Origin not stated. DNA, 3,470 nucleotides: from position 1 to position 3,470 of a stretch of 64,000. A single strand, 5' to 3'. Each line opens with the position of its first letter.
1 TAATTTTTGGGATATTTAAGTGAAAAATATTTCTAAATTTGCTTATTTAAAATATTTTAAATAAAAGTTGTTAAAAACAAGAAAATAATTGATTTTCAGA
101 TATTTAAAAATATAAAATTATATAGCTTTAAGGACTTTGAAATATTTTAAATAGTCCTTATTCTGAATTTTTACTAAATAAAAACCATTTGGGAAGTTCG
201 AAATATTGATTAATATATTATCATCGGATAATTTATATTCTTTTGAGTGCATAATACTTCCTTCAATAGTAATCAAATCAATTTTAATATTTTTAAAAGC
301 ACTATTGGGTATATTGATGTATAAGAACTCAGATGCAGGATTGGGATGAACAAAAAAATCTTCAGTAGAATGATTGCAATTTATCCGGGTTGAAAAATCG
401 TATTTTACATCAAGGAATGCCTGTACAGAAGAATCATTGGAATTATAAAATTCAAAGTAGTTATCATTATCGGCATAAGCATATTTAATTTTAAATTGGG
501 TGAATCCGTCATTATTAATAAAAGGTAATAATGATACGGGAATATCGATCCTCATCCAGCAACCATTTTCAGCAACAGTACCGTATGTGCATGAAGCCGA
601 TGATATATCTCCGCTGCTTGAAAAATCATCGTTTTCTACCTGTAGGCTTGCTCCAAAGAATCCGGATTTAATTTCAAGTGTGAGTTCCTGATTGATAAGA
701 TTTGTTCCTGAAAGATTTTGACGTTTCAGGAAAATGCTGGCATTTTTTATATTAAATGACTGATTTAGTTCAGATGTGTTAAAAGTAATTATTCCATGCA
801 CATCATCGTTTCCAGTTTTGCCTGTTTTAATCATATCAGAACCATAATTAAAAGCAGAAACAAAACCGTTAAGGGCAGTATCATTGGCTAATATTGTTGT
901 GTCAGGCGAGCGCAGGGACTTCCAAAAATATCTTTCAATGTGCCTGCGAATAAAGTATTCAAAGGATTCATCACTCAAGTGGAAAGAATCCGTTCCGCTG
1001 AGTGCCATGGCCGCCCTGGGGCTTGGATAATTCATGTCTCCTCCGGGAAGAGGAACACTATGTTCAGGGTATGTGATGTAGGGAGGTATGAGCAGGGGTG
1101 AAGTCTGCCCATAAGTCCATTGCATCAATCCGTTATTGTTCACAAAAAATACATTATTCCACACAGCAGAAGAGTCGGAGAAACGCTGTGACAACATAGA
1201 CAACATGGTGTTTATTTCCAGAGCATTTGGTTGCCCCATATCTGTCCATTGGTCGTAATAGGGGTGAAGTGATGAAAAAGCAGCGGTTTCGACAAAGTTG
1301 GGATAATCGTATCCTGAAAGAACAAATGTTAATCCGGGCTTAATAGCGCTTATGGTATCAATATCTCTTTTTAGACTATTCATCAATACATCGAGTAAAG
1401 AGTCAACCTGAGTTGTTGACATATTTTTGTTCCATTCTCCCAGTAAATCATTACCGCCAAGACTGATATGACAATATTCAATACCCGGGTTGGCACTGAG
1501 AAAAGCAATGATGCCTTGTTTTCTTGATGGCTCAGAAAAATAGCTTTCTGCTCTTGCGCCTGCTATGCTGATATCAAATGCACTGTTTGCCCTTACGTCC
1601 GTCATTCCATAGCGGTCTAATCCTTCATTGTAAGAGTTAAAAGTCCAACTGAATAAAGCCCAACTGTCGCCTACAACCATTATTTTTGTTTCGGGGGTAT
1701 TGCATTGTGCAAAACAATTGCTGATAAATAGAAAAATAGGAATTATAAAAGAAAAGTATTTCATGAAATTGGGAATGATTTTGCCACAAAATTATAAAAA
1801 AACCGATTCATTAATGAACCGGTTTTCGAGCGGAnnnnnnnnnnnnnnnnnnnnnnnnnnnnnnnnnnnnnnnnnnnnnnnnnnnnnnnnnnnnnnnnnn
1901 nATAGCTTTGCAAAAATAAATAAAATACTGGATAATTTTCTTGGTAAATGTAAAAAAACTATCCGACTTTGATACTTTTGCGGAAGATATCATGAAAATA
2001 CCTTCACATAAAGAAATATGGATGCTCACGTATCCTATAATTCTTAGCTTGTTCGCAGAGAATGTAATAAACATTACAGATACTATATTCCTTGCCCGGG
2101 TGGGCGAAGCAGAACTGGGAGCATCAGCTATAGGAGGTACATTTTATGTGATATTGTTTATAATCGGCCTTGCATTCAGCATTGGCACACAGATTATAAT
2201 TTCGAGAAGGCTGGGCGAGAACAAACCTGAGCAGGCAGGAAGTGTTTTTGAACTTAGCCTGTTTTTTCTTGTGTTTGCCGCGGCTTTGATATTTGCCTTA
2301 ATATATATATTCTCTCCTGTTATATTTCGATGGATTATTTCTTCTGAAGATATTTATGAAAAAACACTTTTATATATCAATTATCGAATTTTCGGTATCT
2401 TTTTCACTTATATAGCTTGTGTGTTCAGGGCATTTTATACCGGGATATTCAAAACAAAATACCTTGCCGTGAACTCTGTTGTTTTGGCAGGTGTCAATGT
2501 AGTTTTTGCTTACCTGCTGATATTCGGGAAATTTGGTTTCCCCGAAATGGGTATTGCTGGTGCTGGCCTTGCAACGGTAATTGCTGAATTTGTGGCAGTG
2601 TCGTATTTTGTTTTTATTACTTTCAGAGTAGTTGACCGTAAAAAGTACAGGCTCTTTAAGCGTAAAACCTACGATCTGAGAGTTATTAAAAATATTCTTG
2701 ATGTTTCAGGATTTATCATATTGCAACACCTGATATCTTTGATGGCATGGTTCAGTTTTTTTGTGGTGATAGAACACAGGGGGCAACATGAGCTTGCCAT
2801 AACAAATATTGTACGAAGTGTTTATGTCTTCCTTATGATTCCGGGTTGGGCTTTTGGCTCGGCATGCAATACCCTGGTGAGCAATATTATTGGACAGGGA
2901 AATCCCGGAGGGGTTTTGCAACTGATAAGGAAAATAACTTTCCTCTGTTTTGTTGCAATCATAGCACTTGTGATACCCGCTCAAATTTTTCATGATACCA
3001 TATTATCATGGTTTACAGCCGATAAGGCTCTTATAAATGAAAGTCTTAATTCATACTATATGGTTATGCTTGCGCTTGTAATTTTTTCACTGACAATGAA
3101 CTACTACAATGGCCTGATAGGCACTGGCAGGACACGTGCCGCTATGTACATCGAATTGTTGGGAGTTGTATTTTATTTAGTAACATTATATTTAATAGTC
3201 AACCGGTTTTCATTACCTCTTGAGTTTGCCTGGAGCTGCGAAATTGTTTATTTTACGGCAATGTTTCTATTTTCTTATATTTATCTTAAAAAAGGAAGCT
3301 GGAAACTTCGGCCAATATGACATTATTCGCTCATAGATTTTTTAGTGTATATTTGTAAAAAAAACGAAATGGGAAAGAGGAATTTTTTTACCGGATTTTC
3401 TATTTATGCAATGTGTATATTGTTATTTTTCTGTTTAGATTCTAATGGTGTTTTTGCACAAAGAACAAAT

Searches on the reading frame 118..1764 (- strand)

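Call 50: search_protein_families(library=pfam, proteins=[window:118-1764:-], max_evalue=0.00001)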
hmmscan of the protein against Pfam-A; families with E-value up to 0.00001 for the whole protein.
window:118-1764:- (548 aa): 1 family
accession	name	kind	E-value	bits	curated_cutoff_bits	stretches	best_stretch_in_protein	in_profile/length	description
PF18962.6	Por_Secre_tail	-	1.9e-10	41.3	27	1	472-538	1-67/75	Secretion system C-terminal sorting domain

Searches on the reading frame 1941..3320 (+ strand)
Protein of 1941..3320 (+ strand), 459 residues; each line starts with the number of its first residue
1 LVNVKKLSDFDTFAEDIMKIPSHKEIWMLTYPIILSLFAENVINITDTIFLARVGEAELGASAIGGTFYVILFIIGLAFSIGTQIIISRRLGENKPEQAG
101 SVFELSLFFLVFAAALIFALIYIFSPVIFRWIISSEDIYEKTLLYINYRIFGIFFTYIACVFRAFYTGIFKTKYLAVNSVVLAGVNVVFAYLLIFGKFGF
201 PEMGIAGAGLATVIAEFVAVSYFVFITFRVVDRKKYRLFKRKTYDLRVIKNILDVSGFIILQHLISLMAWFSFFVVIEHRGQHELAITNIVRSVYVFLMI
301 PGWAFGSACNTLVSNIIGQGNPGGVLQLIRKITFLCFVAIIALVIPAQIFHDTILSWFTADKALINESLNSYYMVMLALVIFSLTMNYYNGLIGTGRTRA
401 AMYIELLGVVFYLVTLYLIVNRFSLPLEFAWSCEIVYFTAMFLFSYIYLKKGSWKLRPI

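Call 50: search_protein_families(library=pfam, proteins=[window:1941-3320:+], max_evalue=0.00001)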
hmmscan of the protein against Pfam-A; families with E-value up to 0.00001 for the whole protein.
window:1941-3320:+ (459 aa): 1 family
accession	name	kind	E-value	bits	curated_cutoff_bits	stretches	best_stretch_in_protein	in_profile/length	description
PF01554.23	MatE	-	4.8e-43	147.1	24.9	2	32-192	1-161/161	MatE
